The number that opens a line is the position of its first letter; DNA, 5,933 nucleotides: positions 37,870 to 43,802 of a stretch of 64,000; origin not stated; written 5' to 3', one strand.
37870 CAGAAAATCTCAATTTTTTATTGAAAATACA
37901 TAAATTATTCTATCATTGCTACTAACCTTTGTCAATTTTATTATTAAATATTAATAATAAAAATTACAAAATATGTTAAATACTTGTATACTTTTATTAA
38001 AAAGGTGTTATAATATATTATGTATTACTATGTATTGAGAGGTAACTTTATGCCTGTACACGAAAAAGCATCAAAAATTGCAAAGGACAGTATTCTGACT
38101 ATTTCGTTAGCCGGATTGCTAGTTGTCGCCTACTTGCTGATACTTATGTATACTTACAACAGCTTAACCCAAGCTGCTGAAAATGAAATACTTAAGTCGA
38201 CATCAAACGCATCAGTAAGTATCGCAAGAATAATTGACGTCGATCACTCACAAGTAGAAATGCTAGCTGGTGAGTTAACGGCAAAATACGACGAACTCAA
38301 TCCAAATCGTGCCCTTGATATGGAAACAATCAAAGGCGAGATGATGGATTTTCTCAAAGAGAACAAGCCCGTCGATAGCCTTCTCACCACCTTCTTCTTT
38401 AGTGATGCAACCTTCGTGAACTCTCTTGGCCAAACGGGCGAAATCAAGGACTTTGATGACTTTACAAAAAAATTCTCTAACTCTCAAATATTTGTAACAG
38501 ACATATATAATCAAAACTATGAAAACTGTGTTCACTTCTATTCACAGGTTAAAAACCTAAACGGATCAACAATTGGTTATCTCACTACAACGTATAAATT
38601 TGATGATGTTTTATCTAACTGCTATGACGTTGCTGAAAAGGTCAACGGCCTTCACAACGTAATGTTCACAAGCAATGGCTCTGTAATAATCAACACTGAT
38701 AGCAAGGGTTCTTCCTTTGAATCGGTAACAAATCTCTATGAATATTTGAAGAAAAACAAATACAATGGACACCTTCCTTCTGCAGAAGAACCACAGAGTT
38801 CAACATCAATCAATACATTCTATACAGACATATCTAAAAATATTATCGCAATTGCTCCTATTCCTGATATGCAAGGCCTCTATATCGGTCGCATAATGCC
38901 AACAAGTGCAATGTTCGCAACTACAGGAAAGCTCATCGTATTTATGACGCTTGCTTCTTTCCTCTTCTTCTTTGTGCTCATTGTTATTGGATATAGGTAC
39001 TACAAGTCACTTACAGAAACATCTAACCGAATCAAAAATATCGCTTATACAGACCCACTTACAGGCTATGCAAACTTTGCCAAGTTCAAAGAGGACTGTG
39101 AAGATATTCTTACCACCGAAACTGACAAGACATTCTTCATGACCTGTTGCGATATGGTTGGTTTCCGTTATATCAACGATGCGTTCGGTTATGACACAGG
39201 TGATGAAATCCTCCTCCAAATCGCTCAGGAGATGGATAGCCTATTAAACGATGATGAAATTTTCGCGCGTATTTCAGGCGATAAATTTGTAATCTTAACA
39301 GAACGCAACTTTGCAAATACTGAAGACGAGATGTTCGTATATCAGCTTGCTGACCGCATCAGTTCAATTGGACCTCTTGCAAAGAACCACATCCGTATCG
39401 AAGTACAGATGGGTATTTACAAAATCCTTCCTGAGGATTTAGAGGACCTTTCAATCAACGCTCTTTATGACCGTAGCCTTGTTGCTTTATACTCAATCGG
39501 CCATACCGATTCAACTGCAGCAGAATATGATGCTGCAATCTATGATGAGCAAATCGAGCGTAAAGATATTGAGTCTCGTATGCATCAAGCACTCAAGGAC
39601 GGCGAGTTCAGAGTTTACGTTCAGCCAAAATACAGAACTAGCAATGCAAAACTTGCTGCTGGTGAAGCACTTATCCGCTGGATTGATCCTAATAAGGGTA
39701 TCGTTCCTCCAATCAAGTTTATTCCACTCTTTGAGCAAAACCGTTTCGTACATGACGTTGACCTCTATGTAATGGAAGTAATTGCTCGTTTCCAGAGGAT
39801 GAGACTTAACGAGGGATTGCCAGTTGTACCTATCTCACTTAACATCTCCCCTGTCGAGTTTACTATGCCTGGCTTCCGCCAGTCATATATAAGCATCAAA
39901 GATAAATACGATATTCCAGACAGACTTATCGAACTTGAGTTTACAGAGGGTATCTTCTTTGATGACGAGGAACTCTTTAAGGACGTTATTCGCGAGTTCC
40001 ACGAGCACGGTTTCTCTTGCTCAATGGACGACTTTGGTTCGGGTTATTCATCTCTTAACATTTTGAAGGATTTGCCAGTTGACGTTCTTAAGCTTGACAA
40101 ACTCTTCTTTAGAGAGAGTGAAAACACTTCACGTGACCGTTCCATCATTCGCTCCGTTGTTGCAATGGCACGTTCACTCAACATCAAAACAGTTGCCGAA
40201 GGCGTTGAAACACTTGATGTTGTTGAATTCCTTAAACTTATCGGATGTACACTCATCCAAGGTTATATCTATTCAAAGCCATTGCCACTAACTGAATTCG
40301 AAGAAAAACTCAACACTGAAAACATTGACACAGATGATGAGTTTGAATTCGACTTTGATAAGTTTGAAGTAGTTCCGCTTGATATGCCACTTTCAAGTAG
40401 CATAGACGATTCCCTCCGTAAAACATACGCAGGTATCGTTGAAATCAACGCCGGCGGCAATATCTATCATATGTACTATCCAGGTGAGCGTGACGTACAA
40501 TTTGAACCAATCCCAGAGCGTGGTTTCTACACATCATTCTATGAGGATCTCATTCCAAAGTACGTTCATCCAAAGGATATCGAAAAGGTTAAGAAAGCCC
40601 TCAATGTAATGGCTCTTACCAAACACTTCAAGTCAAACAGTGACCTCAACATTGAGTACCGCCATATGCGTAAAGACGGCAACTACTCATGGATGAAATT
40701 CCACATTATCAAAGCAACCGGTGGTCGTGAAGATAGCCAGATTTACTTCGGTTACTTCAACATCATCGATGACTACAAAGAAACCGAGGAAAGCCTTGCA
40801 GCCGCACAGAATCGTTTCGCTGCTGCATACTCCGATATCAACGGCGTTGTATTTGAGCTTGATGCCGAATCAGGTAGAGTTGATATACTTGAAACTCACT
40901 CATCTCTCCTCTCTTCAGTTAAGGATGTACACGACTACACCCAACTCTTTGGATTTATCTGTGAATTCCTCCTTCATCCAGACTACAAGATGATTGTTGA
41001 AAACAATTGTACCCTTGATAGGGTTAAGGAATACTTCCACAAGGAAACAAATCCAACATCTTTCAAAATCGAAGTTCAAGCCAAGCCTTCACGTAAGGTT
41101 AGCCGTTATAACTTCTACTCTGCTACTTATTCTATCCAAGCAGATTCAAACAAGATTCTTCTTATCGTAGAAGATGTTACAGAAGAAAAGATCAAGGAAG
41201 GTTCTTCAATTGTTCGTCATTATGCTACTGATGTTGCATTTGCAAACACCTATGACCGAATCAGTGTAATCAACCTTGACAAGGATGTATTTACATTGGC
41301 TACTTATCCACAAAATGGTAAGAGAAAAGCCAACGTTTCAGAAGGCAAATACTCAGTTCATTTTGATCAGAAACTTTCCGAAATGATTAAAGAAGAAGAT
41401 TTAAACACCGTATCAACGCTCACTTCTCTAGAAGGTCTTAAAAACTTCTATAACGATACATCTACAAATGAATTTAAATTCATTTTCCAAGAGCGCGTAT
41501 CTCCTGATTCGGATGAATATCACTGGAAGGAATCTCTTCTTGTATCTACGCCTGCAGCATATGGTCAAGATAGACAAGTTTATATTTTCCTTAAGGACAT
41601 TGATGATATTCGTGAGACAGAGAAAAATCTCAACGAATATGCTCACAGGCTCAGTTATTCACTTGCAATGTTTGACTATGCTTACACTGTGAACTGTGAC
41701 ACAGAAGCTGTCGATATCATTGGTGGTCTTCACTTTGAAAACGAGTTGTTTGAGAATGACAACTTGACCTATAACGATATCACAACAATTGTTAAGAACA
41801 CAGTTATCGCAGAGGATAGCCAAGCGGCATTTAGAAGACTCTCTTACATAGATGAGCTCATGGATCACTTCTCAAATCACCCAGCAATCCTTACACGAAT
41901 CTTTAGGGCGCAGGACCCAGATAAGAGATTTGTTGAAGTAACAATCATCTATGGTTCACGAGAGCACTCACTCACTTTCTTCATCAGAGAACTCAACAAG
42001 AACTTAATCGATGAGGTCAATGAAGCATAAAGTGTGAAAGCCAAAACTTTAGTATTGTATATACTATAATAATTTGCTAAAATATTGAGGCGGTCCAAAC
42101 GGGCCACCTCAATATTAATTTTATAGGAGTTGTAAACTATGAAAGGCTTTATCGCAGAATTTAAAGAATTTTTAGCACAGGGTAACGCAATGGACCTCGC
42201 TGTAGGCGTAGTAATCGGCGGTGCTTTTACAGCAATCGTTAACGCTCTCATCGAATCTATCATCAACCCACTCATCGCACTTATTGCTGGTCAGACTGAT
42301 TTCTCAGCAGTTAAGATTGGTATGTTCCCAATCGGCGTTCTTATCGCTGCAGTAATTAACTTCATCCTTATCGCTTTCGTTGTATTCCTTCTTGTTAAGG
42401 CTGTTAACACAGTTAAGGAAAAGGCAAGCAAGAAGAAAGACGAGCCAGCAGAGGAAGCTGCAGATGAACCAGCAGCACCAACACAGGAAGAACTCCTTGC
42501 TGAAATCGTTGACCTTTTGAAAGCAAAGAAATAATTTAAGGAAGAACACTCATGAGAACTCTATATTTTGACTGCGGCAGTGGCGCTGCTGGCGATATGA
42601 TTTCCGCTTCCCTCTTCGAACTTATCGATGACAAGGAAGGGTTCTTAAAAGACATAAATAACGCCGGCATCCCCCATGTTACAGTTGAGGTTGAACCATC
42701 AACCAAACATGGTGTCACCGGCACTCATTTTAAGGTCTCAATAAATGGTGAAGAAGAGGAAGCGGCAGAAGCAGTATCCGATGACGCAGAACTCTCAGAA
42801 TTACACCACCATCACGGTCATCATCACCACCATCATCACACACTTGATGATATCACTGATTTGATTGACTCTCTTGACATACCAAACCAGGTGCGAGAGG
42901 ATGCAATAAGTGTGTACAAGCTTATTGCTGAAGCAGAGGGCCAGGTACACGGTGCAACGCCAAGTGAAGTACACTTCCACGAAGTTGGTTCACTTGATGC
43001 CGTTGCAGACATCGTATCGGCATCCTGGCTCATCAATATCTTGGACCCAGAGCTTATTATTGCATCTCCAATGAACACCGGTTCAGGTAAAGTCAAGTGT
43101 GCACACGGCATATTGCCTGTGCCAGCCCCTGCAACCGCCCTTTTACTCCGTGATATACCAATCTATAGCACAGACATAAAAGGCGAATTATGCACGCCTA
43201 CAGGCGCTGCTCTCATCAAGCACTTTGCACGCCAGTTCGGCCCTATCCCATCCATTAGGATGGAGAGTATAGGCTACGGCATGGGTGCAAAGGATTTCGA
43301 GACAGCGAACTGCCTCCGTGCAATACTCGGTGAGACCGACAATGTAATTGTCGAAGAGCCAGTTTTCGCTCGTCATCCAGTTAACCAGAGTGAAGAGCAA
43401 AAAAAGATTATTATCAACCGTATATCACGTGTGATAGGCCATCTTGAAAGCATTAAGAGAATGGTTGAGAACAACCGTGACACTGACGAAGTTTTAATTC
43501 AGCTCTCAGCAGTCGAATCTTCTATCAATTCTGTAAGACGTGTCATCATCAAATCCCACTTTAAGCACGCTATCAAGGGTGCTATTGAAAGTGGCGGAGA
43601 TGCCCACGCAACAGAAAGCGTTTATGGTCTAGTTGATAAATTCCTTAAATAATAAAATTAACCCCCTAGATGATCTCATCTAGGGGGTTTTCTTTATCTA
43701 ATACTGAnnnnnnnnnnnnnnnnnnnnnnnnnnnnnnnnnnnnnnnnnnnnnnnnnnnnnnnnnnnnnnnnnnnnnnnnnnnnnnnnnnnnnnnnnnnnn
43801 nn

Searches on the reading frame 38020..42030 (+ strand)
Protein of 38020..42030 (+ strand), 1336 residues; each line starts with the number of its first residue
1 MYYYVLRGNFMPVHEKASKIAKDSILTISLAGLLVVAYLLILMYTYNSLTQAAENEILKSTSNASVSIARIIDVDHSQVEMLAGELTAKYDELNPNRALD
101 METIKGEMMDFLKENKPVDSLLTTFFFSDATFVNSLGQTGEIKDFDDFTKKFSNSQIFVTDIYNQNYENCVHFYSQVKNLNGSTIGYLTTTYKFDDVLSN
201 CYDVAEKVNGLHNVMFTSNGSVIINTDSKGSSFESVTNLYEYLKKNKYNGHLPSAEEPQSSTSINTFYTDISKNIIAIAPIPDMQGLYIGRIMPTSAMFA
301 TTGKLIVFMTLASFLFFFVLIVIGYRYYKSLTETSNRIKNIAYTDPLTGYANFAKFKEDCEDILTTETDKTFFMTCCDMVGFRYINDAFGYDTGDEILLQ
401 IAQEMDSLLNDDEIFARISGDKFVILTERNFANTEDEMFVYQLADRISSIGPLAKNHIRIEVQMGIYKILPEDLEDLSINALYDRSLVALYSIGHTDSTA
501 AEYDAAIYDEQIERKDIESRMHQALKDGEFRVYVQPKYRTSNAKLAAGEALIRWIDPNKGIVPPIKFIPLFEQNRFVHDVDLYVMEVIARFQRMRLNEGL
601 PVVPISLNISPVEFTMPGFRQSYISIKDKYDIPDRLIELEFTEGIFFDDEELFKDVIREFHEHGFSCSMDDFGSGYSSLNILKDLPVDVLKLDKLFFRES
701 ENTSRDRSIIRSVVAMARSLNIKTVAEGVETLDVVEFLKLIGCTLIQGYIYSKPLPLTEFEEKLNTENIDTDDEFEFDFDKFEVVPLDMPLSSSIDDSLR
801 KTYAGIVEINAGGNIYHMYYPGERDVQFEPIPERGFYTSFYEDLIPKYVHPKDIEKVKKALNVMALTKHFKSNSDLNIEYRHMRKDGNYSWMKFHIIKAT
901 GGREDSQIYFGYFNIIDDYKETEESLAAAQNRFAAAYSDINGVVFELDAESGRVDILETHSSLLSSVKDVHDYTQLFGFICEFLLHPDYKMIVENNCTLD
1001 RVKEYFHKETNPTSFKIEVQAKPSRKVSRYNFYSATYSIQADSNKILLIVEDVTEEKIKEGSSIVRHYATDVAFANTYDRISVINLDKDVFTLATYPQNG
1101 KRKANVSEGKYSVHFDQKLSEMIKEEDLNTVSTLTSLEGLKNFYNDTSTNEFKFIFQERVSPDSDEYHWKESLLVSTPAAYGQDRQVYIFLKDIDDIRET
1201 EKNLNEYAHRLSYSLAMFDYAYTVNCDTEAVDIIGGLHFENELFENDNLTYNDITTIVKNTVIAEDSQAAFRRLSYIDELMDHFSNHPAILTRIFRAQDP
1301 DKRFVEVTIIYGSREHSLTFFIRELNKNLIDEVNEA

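Call 90: search_protein_families(library=pfam, max_evalue=0.00001, proteins=[window:38020-42030:+])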
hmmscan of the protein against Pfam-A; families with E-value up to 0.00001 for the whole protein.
window:38020-42030:+ (1336 aa): 2 families
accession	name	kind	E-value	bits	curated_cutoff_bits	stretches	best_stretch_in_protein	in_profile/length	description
PF00563.25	EAL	-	2e-58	198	31.3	1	521-754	4-236/236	EAL domain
PF00990.26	GGDEF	-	3.1e-17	63.2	23.8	1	342-476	1-139/161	Diguanylate cyclase, GGDEF domain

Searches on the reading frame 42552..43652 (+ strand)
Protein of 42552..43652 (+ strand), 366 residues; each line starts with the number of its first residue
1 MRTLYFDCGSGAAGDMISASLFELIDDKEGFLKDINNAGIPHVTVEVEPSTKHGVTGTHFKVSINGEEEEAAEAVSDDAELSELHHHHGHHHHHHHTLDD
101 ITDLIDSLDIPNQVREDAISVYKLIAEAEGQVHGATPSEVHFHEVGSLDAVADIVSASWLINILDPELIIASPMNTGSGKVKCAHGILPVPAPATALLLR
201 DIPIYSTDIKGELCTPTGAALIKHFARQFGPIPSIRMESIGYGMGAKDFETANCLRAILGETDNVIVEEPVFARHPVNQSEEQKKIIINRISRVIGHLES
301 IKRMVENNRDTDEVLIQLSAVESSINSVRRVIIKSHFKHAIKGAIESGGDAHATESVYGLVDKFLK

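Call 90: search_protein_families(library=pfam, max_evalue=0.00001, proteins=[window:42552-43652:+])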
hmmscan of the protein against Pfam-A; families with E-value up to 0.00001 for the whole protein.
window:42552-43652:+ (366 aa): 2 families
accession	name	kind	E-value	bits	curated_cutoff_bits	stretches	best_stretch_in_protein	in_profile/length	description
PF01969.22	Ni_insertion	-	4.7e-85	286.4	22.1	1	4-268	1-235/375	Nickel insertion protein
PF02583.22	Trns_repr_metal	-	1.6e-18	67.3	22.8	1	284-354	2-69/78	Metal-sensitive transcriptional repressor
